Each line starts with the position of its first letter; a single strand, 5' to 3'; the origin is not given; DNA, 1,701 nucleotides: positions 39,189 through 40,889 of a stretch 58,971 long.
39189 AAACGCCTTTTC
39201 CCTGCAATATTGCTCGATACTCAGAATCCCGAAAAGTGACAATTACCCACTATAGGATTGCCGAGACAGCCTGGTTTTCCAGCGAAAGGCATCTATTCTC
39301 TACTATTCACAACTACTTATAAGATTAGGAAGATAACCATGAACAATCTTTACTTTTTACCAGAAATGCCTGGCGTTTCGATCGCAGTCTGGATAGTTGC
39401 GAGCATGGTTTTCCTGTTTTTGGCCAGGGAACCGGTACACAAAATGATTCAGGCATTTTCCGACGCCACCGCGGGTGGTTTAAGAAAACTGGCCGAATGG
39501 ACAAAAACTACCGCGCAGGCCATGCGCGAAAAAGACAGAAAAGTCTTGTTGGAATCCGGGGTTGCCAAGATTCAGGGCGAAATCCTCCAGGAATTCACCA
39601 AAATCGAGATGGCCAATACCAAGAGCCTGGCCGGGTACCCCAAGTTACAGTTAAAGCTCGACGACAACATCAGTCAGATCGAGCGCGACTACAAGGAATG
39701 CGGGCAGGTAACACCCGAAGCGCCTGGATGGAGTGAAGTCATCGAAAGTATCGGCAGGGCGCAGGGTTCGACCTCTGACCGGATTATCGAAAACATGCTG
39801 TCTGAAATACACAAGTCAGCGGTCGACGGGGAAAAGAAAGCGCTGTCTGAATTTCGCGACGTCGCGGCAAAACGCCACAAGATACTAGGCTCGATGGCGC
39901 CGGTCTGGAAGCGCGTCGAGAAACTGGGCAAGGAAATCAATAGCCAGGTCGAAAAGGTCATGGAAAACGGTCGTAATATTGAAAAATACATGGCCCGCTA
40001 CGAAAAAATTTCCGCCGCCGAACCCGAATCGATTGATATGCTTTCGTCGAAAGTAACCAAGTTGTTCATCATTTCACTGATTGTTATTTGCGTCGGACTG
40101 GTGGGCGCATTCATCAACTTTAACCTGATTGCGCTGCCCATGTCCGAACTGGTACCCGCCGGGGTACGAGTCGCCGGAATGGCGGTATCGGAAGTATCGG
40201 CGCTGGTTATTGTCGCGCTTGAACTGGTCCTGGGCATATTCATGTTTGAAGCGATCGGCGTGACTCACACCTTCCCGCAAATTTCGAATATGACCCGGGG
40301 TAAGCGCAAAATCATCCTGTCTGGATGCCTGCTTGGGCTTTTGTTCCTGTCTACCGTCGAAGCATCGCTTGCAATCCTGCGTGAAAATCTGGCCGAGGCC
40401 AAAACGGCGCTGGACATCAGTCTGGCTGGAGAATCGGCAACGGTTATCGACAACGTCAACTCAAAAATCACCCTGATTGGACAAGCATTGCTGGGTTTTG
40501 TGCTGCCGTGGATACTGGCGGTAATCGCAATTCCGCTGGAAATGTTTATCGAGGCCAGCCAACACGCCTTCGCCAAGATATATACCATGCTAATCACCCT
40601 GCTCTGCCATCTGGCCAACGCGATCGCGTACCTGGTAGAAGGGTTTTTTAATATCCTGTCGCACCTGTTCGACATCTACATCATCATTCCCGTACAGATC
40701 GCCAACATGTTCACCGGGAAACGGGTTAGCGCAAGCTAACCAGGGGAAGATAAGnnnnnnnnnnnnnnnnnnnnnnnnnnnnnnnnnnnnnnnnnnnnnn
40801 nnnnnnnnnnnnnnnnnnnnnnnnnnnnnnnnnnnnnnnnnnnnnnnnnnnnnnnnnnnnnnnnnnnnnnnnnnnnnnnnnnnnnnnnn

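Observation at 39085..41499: AT-rich cassette of unknown function: small membrane peptide, coiled-coil polytopic membrane protein and vWA-like lipoprotein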

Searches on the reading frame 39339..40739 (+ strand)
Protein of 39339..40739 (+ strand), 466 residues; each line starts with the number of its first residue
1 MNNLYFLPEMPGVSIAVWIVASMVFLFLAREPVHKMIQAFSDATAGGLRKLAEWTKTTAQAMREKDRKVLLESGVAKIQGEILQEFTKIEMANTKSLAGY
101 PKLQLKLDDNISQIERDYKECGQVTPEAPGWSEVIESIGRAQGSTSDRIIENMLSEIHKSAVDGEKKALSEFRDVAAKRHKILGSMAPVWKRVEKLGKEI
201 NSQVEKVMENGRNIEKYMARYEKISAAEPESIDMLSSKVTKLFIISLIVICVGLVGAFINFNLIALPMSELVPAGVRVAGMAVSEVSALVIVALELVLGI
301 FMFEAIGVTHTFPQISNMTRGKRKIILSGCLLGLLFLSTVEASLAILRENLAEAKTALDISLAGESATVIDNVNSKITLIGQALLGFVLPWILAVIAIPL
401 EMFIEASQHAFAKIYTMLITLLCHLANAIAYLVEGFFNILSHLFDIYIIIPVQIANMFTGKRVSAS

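Call 3: search_protein_families(library=pfam, proteins=[window:39339-40739:+], max_evalue=0.1)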
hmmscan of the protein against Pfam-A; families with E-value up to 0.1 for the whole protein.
window:39339-40739:+ (466 aa): 2 families
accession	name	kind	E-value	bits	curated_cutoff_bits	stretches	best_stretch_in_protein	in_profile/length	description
PF13892.11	DBINO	-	0.024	15.4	31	0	146-214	35-99/134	DNA-binding domain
PF06419.17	COG6_N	-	0.032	14.8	27.4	0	152-224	15-87/114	Conserved oligomeric complex COG6, N-terminal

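Call 4: search_protein_families(library=padloc, proteins=[window:39339-40739:+], max_evalue=0.1)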
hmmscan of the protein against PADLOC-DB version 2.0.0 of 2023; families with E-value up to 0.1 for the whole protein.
window:39339-40739:+ (466 aa): 0 families

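Call 5: search_protein_families(library=ncbifam, proteins=[window:39339-40739:+], max_evalue=0.1)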
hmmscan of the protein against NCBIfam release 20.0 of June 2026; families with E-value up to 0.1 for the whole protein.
window:39339-40739:+ (466 aa): 1 family
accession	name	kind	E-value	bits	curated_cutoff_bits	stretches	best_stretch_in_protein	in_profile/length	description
NF041291.1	StbC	equivalog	0.081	13.3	100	0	173-261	20-114/122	plasmid stabilization protein StbC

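Call 6: find_homologous_proteins(query=window:39339-40739:+)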
Query window:39339-40739:+ (466 aa): 1318 proteins with E <= 0.001 among 8000 candidates; the best 120 are listed.
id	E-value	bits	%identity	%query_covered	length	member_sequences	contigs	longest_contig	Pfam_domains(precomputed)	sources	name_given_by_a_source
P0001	4.4e-295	997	100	100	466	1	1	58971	-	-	-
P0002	6.0e-295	996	100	100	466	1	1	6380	-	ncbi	-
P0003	8.5e-287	969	97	100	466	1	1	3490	-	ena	-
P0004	1.2e-285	966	97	100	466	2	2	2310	-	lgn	-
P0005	1.4e-283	959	95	100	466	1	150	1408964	-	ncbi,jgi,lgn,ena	-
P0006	2.6e-283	958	95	100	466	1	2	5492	-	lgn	-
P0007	4.8e-283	957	95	100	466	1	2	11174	-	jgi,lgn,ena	-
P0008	4.8e-283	957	95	100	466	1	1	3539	-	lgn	-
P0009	8.0e-283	956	95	100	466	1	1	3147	-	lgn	-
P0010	9.7e-283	956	95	100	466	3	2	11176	-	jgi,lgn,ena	-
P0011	1.7e-282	955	95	100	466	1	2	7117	-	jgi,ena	-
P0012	2.5e-282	955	94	100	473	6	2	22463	-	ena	-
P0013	2.6e-282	955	94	100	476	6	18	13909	-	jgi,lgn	jgi:hypothetical protein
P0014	4.3e-282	954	94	100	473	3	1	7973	-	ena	-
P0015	9.9e-282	953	94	100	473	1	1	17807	-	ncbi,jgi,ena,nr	ncbi:MAG: hypothetical protein OEU50_18225 [Gammaproteobacteria bacterium]|nr:hypothetical protein [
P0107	7.6e-240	815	79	100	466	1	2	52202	-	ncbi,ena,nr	ncbi:MAG: hypothetical protein IIB69_02250 [Proteobacteria bacterium]|nr:hypothetical protein [Pseud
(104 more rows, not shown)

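Call 8: find_encoding_contigs(protein=P0005, flank=10000, max_places=3)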
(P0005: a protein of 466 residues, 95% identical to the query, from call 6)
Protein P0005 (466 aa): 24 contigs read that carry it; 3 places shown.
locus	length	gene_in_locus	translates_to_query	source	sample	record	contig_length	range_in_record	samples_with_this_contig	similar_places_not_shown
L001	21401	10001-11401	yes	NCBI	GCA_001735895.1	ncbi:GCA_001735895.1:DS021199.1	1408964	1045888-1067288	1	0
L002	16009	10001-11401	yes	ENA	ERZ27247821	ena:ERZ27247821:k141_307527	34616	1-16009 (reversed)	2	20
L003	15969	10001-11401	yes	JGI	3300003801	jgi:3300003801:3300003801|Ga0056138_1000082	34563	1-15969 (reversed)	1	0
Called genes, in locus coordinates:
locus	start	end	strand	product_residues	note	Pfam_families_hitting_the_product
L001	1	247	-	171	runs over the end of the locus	PF02556:SecB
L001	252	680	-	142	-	PF00581:Rhodanese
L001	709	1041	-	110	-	PF01022:HTH_5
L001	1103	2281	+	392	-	PF12308:Noelin-1 (weak), PF01551:Peptidase_M23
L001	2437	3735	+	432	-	PF22694:CtpB_N-like, PF00595:PDZ, PF13180:PDZ_2, PF17820:PDZ_6, PF03572:Peptidase_S41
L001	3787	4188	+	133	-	PF01527:HTH_Tnp_1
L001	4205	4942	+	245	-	PF13276:HTH_21, PF00665:rve, PF13683:rve_3, PF13333:rve_2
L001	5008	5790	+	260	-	PF04748:Polysacc_deac_2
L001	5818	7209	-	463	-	PF01425:Amidase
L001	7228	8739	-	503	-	PF02518:HATPase_c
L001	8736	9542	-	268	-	PF00072:Response_reg, PF12840:HTH_20 (faint)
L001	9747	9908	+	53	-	-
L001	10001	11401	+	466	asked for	-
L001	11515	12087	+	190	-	-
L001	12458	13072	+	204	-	PF01613:Flavin_Reduct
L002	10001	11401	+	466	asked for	-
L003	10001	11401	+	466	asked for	-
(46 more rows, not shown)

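Call 9: find_encoding_contigs(protein=P0107, flank=10000, max_places=2)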
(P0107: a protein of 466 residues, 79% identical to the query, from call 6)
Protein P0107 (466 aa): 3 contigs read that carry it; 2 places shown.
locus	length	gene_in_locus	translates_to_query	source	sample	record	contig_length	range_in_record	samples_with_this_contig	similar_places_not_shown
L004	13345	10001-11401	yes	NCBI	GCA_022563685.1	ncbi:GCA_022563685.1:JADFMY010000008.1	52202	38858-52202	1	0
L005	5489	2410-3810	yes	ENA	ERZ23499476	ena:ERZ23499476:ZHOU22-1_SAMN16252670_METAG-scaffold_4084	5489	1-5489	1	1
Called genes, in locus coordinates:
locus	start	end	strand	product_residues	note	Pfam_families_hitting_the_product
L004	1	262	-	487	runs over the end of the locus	PF00171:Aldedh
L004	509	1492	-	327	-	PF00291:PALP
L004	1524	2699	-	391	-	PF00266:Aminotran_5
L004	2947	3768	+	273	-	PF09339:HTH_IclR, PF01614:IclR_C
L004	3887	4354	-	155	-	-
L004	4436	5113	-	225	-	PF04268:SoxG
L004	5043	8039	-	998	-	PF13510:Fer2_4, PF03486:HI0933_like, PF07992:Pyr_redox_2, PF12831:FAD_oxidored, PF13450:NAD_binding_8, PF17806:SO_alpha_A3, PF01571:GCV_T, PF08669:GCV_T_C, +2 more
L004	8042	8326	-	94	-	PF04267:SoxD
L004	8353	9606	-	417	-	PF01266:DAO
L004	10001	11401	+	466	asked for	-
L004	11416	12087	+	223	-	-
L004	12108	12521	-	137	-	PF00472:RF-1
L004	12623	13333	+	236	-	PF01321:Creatinase_N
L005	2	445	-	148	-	?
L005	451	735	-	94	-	PF04267:SoxD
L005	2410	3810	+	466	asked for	-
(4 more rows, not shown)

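Call 14: search_protein_representatives(protein=window:39339-40739:+)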
Query: 466 residues. Proteins with E-value up to 0.001 (for the whole library): 494; up to 1e-10: 322; up to 1e-30: 134. The best 150 are listed.
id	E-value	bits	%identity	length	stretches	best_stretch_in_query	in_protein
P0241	8.7e-143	493.3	50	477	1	1-458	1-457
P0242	6.1e-130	450.9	46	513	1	3-461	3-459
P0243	6.4e-115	401.5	79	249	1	218-465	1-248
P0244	1.5e-102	360.7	39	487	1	2-462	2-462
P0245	1.4e-100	354.2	38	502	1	1-463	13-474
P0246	1.3e-94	334.6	40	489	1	15-438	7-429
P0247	1.7e-94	334.2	37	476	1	4-459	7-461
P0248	1.1e-86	308.4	37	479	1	13-458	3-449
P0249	1.0e-82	295.4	49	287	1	1-271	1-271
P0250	1.4e-81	291.7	45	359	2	1-197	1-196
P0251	9.1e-81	288.9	35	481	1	17-457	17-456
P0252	1.4e-78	281.7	35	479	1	15-458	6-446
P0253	5.0e-77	276.6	34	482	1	17-455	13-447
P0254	1.5e-76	275.0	33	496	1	5-458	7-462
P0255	6.7e-75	269.6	35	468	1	12-454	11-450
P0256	1.6e-73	265.1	34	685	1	7-460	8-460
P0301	4.1e-47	178.1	24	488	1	7-458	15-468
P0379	5.6e-30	121.6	20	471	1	16-463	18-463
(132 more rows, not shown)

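Call 16: search_protein_families(library=pfam, alignment_id=A1, max_evalue=0.01)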
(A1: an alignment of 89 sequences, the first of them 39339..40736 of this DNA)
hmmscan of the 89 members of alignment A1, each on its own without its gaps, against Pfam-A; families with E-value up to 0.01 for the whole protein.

A. member 1, window:39339-40736:+ (466 aa): 0 families

B. families by the number of members that match (of 89 scanned): 19 families
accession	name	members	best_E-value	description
PF08651.15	DASH_Duo1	2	0.00068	DASH complex subunit Duo1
PF00992.25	Troponin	2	0.001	Troponin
PF22485.1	DUF6987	1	9.5e-05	Domain of unknown function (DUF6987)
PF10428.14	SOG2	1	0.00026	RAM signalling pathway protein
PF23991.1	DUF7310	1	0.0014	Coiled-coil region of unknown function (DUF7310)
PF20155.4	TMP_3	1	0.0016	Tape measure protein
PF18949.5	DUF5693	1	0.0018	Family of unknown function (DUF5693)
PF08650.15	DASH_Dad4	1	0.002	DASH complex subunit Dad4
PF02949.25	7tm_6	1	0.0025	7tm Odorant receptor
PF16566.10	CREPT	1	0.0028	Cell-cycle alteration and expression-elevated protein in tumour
PF01442.23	Apolipoprotein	1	0.003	Apolipoprotein A1/A4/E domain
PF10046.14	BLOC1_2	1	0.0036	Biogenesis of lysosome-related organelles complex-1 subunit 2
PF05335.18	DUF745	1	0.0036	Protein of unknown function (DUF745)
PF25617.1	PhiKZ_gp86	1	0.0038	Bacteriophage PhiKZ vertex-binding protein gp86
PF01105.29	EMP24_GP25L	1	0.004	emp24/gp25L/p24 family/GOLD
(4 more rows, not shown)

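Call 17: search_solved_structures(query=A1, max_evalue=1)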
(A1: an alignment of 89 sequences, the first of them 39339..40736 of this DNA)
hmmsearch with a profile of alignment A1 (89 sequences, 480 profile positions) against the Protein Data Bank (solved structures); distinct sequences matched with E-value up to 1: 38.
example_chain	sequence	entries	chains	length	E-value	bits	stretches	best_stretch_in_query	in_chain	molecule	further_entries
9q0f_A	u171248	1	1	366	0.0021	19.9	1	262-395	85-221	Type-1 angiotensin II receptor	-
7f6g_A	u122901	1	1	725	0.0025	19.6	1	261-395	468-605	Angiotensin receptor AT1R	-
4zud_A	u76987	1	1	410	0.0048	18.7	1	262-395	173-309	Chimera protein of Soluble cytochrome b562 and Type-1 angiotensin II receptor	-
4yay_A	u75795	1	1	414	0.0049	18.6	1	262-395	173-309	Soluble cytochrome b562,Type-1 angiotensin II receptor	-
6do1_A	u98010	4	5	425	0.0052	18.6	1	262-395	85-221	Type-1 angiotensin II receptor,Soluble cytochrome b562 BRIL fusion protein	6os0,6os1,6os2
8th4_A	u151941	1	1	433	0.0054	18.5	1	262-395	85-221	Type-1 angiotensin II receptor Soluble cytochrome b562 complex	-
2ch7_B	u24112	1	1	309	0.0085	17.9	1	148-225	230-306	METHYL-ACCEPTING CHEMOTAXIS PROTEIN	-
3ja6_H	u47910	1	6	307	0.0086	17.8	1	148-225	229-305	Methyl-accepting chemotaxis protein 2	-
9eah_A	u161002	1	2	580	0.0093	17.7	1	262-395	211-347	Nanobody AT209,Type-1 angiotensin II receptor,Soluble cytochrome b562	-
8th3_A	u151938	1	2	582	0.0093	17.7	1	262-395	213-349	AT118-H nanobody, Type-1 angiotensin II receptor, Soluble cytochrome b562 complex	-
9zxc_A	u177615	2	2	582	0.0093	17.7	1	262-395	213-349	Nanobody AT118-R,Type-1 angiotensin II receptor with Soluble cytochrome b562 insertion | AT118-R nanobody,Type-1 angiotensin II receptor with Soluble cytochrome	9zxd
9eai_A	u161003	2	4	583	0.0094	17.7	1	262-395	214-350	Nanobody AT206,Type-1 angiotensin II receptor,Soluble cytochrome b562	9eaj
2ch7_A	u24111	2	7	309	0.0094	17.7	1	148-225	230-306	METHYL-ACCEPTING CHEMOTAXIS PROTEIN | Methyl-accepting chemotaxis protein 2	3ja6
3swf_A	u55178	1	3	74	0.045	15.5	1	72-116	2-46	cGMP-gated cation channel alpha-1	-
7ki6_A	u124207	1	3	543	0.052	15.3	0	162-217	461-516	Fusion glycoprotein F0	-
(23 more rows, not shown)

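Call 21: find_related_loci(query=A2, collection=genome_contigs, flank=8000)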
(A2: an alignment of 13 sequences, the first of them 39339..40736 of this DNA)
Query A2 (466 aa) in genome_contigs; peptide patterns used: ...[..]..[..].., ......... (x = any residue, [..] = any of these).
165 stretches matched a pattern; 154 encode a relative of the query (tblastn E <= 1e-3); the best 80 are kept; 80 distinct loci.
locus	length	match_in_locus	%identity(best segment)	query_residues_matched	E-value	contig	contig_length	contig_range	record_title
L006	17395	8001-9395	93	1-465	0e+0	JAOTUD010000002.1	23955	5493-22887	MAG: Gammaproteobacteria bacterium isolate 13_July_SF_Bin40 13_July_SF_Bin40_scaffold_633_c1, whole genome shotgun seque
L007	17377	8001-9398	88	1-466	0e+0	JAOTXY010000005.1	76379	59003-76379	MAG: Gammaproteobacteria bacterium isolate 21_Jan_SF_Bin30 21_Jan_SF_Bin30_scaffold_140_c1, whole genome shotgun sequenc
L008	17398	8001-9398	88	1-466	0e+0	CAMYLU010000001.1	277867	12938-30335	MAG: uncultured Gammaproteobacteria bacterium isolate FCS_Gamma_010 genome assembly, contig: scaffold_0, whole genome sh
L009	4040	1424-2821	87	1-466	0e+0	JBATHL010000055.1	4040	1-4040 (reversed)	MAG: Gammaproteobacteria bacterium isolate MFD10361_ilm_asm_bin2 k127_154891, whole genome shotgun sequence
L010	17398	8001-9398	95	1-466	0e+0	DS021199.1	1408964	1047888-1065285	Olavius algarvensis Gamma 3 endosymbiont Gutless_Worm_Scaffold2 genomic scaffold, whole genome shotgun sequence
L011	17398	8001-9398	88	1-466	0e+0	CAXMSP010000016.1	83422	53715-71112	MAG: uncultured Gammaproteobacteria bacterium isolate 10C-St20-MC-01_bin.30.orig genome assembly, contig: k141_1511655,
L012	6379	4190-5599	89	1-466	0e+0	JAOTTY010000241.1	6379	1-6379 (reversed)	MAG: Gammaproteobacteria bacterium isolate 13_July_SF_Bin35 13_July_SF_Bin35_scaffold_5879_c1, whole genome shotgun sequ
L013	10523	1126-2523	88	1-466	0e+0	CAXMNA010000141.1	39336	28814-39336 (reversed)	MAG: uncultured Gammaproteobacteria bacterium isolate 07C-BC-St02_bin.9.orig genome assembly, contig: k141_4234286, whol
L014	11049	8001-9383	84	1-461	0e+0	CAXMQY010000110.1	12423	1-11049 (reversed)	MAG: uncultured Haliangium sp. isolate 07C-BC-St05_bin.3.orig genome assembly, contig: k141_2402844, whole genome shotgu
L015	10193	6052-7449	83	1-466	0e+0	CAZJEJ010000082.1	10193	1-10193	MAG TPA_asm: uncultured Gammaproteobacteria bacterium isolate binchicken_co121_47 genome assembly, contig: NODE_5257_len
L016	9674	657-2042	86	1-462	0e+0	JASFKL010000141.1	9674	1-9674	MAG: Gammaproteobacteria bacterium isolate D0817M02metaG_Bin_16 D0817M02metaG_FD_scaffold_3076_c1, whole genome shotgun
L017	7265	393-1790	80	1-466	0e+0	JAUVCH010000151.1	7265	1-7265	MAG: Gammaproteobacteria bacterium isolate CSMAG_266 CSMAG_266_k141_563882_length_7265_cov_8.9753, whole genome shotgun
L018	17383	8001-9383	85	1-461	0e+0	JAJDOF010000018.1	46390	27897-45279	MAG: Gammaproteobacteria bacterium isolate MASabin.5 k141_1625792, whole genome shotgun sequence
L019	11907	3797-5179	90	1-461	0e+0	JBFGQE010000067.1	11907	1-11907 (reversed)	MAG: Gammaproteobacteria bacterium isolate Mix_sand04.2021.02.G.34 k141_1121846_length_11907_cov_10.0225, whole genome s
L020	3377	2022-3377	83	1-452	0e+0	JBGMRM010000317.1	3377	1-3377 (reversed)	MAG: Gammaproteobacteria bacterium isolate N04_metabat2_bin.20 NODE_26164_length_3377_cov_4.832631, whole genome shotgun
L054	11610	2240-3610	44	1-458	2e-130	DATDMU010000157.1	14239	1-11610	MAG TPA_asm: Myxococcales bacterium isolate SMAG_U419 k141_638879, whole genome shotgun sequence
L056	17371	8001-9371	44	1-457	2e-126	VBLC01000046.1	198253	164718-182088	MAG: Deltaproteobacteria bacterium isolate DP_25 14_0927_12_20cm_scaffold_75, whole genome shotgun sequence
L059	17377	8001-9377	43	1-459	9e-124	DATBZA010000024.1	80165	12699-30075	MAG TPA_asm: Myxococcales bacterium isolate SMAG_U7607 k141_2917317, whole genome shotgun sequence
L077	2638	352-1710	40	1-454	2e-115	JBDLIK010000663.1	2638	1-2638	MAG: Myxococcota bacterium isolate MAG027 MAG027_707, whole genome shotgun sequence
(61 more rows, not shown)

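Call 26: predict_structure(alignment_id=A1)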
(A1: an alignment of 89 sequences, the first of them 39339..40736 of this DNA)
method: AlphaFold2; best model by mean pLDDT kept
length: 466 residues; sequences in the alignment: 89
mean_pLDDT: 91.7   pTM: 0.75
mean pLDDT of the five models: 91.7, 90.4, 89.8, 89.1, 88.6
residues with pLDDT >= 90: 343; 70-90: 103; 50-70: 19; < 50: 1
segments of 3 or more residues with pLDDT < 50: none
pLDDT, mean of each block of 10 residues (from residue 1): 79 93 95 97 98 98 97 96 93 88 90 88 75 71 67 81 86 89 90 91 91 96 97 96 98 98 96 95 98 98 97 95 98 98 95 93 82 85 97 97 96 98 98 98 95 89 59
secondary structure, 60 per line:
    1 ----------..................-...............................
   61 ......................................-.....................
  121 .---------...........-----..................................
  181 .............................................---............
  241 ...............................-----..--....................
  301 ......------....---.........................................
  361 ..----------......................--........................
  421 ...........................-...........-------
elements in order: H11-28 H30-98 H100-121 H131-141 H147-225 H229-271 H283-306 H313-316 H320-362 H373-394 H397-447 H449-459

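Call 31: fold_search(model_id=the predicted structure, library=pdb)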
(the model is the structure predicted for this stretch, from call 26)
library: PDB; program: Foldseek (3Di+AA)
matches with E <= 10: 423; with E <= 0.001: 0
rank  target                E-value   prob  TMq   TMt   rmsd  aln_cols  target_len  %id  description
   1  8w20_A                7.9e-02  0.44  0.16  0.11  47.1       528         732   12  Umb1 umbrella toxin particle (released 2024-04-17)
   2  7zr1_C                1.3e-01  0.25  0.13  0.09  48.0       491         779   10  Chaetomium thermophilum Mre11-Rad50-Nbs1 complex bound to ATPyS (composite structure) (released 2023-01-11)
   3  5nnv_D                1.5e-01  0.80  0.16  0.26  25.4       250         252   12  Structure of a Bacillus subtilis Smc coiled coil middle fragment (released 2017-06-21)
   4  7rtt_A                1.9e-01  0.38  0.17  0.19  50.0       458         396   10  Cryo-EM structure of a TTYH2 cis-dimer (released 2021-08-25)
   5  8a1g_A                2.8e-01  0.72  0.15  0.27  38.6       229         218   14  Structure of the SNX1-SNX5 complex (released 2023-06-14)
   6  7n6g_3V               3.1e-01  0.18  0.14  0.15  61.1       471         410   11  C1 of central pair (released 2022-05-18)
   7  8wjo_B                3.4e-01  0.54  0.15  0.22  29.2       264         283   10  Cryo-EM structure of 8-subunit Smc5/6 arm region (released 2024-06-26)
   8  4wpc_B                3.5e-01  0.72  0.20  0.25  44.8       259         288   13  Crystal structure of Rgd1p F-BAR domain in complex with inositol phosphate (released 2014-12-24)
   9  7zr1_D                3.7e-01  0.18  0.14  0.09  51.7       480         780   12  Chaetomium thermophilum Mre11-Rad50-Nbs1 complex bound to ATPyS (composite structure) (released 2023-01-11)
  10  5nnv_C                4.2e-01  0.51  0.15  0.26  33.5       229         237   13  Structure of a Bacillus subtilis Smc coiled coil middle fragment (released 2017-06-21)
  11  3l4q_C                4.6e-01  0.63  0.12  0.31  23.2       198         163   12  Structural insights into phosphoinositide 3-kinase activation by the influenza A virus NS1 protein (released 2010-02-02)
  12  6z6f_D                4.8e-01  0.44  0.14  0.12  23.6       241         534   12  HDAC-PC (released 2021-02-17)
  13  6pyr_B                5.1e-01  0.66  0.14  0.34  22.0       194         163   15  Human PI3Kdelta in complex with Compound 2-10 ((3S)-3-benzyl-3-methyl-5-[5-(2-methylpyrimidin-5-yl)pyrazolo[1,5-a]pyri (released 2019-08-28)
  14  7p5m_A                5.1e-01  0.13  0.13  0.14  35.8       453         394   10  Cryo-EM structure of human TTYH2 in lipid nanodiscs (released 2021-08-11)
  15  8abq_B                5.3e-01  0.60  0.16  0.30  37.8       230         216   15  Structure of the SNX1-SNX5 complex, Pt derivative (released 2023-06-21)
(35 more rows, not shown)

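Call 32: find_homologous_proteins(query=L077:1812-2474:+)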
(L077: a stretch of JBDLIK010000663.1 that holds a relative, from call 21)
Query L077:1812-2474:+ (221 aa): 922 proteins with E <= 0.001 among 4035 candidates; the best 120 are listed.
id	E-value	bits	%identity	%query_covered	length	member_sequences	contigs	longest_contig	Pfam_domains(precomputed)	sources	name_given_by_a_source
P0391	1.2e-135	468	100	100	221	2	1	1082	-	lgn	-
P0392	7.9e-114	397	81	100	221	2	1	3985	-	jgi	jgi:hypothetical protein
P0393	1.8e-112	392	81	100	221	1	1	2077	-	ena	-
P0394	9.9e-112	390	80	100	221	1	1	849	-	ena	-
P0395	1.7e-111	389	80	100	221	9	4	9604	-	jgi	jgi:hypothetical protein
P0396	4.7e-111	387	79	100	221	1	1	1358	-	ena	-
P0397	6.3e-111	387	80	100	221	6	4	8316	-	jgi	jgi:hypothetical protein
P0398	1.5e-110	386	81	93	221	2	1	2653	-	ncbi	-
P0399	1.7e-110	386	79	100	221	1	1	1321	-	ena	-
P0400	3.1e-110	385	81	93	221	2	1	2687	-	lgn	-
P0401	5.7e-109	381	80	100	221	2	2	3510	-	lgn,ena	-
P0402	8.6e-96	338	71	100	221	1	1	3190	-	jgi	jgi:hypothetical protein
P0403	2.6e-94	333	72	93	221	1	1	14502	-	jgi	jgi:hypothetical protein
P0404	8.4e-87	308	68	98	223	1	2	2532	-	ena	-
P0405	9.8e-87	308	67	93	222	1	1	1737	-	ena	-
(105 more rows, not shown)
